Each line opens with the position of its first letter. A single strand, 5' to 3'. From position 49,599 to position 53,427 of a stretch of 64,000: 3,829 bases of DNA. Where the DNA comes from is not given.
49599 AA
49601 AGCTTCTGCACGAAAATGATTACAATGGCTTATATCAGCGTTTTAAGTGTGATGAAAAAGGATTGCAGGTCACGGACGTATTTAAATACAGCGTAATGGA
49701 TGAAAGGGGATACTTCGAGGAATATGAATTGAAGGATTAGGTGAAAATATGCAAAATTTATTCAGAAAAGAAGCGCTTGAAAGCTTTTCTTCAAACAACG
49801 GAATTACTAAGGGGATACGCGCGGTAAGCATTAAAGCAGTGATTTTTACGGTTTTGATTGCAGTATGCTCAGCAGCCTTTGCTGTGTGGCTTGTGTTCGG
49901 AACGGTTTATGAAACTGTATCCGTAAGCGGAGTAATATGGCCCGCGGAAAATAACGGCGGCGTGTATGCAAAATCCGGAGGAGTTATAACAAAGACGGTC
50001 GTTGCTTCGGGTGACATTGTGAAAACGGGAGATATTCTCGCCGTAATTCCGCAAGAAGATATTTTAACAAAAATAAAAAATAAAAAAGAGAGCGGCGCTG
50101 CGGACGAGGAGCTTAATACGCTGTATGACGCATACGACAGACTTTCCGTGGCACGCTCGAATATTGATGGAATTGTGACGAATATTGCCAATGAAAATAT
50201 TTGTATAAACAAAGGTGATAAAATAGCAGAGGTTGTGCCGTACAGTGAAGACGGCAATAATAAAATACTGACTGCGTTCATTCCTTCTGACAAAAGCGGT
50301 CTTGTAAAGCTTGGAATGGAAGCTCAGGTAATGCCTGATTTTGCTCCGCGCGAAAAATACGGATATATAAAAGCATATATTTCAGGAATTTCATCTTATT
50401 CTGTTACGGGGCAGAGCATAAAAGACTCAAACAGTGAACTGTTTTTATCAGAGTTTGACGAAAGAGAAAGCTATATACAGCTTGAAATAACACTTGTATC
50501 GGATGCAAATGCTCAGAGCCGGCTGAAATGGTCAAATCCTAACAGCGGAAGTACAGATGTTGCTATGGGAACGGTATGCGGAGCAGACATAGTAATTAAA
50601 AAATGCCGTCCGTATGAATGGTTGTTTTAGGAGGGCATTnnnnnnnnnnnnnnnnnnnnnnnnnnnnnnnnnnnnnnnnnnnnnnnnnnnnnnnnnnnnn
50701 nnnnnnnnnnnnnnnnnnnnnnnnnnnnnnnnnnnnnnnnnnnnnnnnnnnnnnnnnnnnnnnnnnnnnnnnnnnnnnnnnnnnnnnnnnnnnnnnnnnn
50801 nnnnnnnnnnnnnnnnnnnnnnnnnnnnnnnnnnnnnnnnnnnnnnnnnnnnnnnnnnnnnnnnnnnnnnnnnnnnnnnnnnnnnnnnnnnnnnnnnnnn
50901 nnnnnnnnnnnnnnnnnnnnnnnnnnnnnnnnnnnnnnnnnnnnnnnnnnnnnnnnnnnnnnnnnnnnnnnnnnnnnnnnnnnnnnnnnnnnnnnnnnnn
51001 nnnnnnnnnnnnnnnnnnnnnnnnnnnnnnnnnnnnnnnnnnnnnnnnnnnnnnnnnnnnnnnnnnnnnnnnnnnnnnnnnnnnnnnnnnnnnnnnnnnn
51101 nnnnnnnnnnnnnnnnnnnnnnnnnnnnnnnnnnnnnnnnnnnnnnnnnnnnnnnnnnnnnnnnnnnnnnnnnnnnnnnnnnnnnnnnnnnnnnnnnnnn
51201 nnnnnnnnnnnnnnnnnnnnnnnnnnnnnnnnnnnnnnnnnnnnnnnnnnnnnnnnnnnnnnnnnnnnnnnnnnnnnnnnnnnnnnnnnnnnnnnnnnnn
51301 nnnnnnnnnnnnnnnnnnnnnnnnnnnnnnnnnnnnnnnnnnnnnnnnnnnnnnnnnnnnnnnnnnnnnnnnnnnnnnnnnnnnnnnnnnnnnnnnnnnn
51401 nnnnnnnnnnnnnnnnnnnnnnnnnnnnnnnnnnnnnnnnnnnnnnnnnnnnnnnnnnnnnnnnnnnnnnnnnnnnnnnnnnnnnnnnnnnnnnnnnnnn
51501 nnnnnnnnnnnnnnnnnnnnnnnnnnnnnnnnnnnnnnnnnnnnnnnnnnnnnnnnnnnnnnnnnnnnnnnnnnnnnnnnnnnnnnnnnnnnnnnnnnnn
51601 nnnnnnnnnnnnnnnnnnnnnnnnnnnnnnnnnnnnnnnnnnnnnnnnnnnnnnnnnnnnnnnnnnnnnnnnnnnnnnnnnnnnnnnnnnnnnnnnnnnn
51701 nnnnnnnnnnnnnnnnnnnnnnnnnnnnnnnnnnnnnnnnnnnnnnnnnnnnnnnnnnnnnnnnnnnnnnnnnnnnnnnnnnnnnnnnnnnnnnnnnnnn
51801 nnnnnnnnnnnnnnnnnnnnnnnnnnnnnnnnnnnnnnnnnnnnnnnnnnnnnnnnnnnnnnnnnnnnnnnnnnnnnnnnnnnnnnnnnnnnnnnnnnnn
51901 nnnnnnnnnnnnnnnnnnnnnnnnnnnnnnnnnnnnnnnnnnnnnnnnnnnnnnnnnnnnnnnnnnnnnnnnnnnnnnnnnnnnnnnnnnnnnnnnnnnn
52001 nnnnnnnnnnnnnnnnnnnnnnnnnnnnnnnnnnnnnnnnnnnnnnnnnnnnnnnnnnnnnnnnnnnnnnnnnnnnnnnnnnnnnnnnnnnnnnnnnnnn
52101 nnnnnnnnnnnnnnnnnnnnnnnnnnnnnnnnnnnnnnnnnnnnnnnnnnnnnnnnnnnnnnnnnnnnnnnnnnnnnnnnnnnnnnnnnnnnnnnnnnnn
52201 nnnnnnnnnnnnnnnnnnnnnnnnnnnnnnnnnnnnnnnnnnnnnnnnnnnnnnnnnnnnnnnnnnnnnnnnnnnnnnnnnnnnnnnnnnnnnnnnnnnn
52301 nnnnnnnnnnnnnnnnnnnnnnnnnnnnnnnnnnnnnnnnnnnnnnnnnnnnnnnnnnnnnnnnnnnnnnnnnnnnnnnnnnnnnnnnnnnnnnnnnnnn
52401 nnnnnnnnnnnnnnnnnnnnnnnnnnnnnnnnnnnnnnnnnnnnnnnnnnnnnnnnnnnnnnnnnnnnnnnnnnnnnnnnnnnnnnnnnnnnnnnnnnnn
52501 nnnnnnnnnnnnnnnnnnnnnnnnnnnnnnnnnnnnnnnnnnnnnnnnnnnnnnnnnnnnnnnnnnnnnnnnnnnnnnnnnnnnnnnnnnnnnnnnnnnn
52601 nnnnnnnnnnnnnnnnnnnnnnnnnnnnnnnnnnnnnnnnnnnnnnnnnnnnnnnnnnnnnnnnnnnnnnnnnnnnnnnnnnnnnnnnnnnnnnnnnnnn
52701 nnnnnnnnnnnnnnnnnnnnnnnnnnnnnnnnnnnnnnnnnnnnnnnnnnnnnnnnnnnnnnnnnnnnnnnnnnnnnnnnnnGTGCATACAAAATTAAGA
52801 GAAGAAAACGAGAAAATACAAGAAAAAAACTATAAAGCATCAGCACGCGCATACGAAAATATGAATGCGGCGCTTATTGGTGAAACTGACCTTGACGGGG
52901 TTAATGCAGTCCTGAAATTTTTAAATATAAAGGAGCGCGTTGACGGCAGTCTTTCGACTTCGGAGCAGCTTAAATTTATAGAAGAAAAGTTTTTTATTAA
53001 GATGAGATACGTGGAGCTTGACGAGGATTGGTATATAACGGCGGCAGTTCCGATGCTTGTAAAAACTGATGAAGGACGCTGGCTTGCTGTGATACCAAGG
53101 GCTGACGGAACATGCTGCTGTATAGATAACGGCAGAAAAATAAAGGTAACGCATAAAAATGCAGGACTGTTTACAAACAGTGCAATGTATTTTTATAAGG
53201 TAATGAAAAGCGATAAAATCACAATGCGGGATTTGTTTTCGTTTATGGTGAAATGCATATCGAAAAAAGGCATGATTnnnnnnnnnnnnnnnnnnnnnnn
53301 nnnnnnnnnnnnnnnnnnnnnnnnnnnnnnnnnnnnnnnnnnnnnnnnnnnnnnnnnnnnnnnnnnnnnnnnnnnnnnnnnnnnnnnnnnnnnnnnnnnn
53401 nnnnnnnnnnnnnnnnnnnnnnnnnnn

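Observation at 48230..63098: Two homologous double-glycine-leader peptides bracket a PBP-lipoprotein / MFP / C39-ABC / second-ABC / 2628-aa SLH surface-protein operon, with no modification, immunity or sensor genes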

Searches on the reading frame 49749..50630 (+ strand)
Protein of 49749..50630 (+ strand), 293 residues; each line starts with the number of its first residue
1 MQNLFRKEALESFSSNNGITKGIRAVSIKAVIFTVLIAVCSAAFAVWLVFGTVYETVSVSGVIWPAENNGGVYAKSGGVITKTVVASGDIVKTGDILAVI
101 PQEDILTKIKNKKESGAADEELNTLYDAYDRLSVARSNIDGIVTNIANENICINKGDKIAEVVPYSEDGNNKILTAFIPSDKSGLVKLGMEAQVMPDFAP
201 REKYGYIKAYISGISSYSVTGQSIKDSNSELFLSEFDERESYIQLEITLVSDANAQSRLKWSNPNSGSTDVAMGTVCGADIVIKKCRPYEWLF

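Call 7: search_protein_families(library=pfam, proteins=[window:49749-50630:+])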
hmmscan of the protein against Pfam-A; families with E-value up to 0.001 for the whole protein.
window:49749-50630:+ (293 aa): 2 families
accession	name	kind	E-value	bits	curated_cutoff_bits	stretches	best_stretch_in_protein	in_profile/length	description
PF13437.12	HlyD_3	-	1.8e-06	29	22.2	1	136-223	3-79/106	HlyD family secretion protein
PF13533.13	Biotin_lipoyl_2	-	9.9e-05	22.5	29.8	0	75-100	6-31/32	Biotin-lipoyl like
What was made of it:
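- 49749..50630 (+): HlyD-like membrane-fusion/accessory protein (MFP). HlyD_3 (call 7).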

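Call 10: search_protein_families(library=ncbifam, proteins=[window:49749-50630:+], max_evalue=0.01)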
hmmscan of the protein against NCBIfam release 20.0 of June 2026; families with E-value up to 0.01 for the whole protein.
window:49749-50630:+ (293 aa): 6 families
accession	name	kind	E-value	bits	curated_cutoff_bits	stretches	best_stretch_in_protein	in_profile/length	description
TIGR03794.1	NHLM_micro_HlyD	equivalog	1.7e-34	119.5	156.2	2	119-292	240-415/421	NHLP bacteriocin system secretion protein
TIGR01843.1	type_I_hlyD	subfamily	2.7e-16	59.6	208.65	2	118-223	257-360/422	HlyD family type I secretion periplasmic adaptor subunit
TIGR03309.1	matur_yqeB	equivalog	2.6e-05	23.8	220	0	51-110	146-204/256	selenium-dependent molybdenum cofactor biosynthesis protein YqeB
TIGR00998.1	8a0101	subfamily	0.00013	21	390.8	1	31-133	6-107/334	EmrA/EmrK family multidrug efflux transporter periplasmic adaptor subunit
TIGR01730.1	RND_mfp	subfamily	0.00037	19.6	94.9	1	66-125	23-83/322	efflux RND transporter periplasmic adaptor subunit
NF004547.1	PRK05889.1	equivalog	0.001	19.2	75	1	72-100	42-70/71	biotin/lipoyl-binding carrier protein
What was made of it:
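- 49749..50630 (+): Best NCBIfam hit is TIGR03794 at 119.5 bits, below the 156.2 cut-off (call 10).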

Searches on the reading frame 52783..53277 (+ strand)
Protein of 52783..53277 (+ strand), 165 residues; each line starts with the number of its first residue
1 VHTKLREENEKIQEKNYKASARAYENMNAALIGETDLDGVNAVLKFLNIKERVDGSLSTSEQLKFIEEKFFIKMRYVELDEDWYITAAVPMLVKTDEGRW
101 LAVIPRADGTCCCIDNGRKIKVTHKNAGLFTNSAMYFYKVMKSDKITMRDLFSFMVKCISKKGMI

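Call 102: search_protein_families(library=pfam, proteins=[window:52783-53277:+], max_evalue=1)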
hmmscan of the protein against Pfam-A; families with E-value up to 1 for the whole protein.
window:52783-53277:+ (165 aa): 0 families
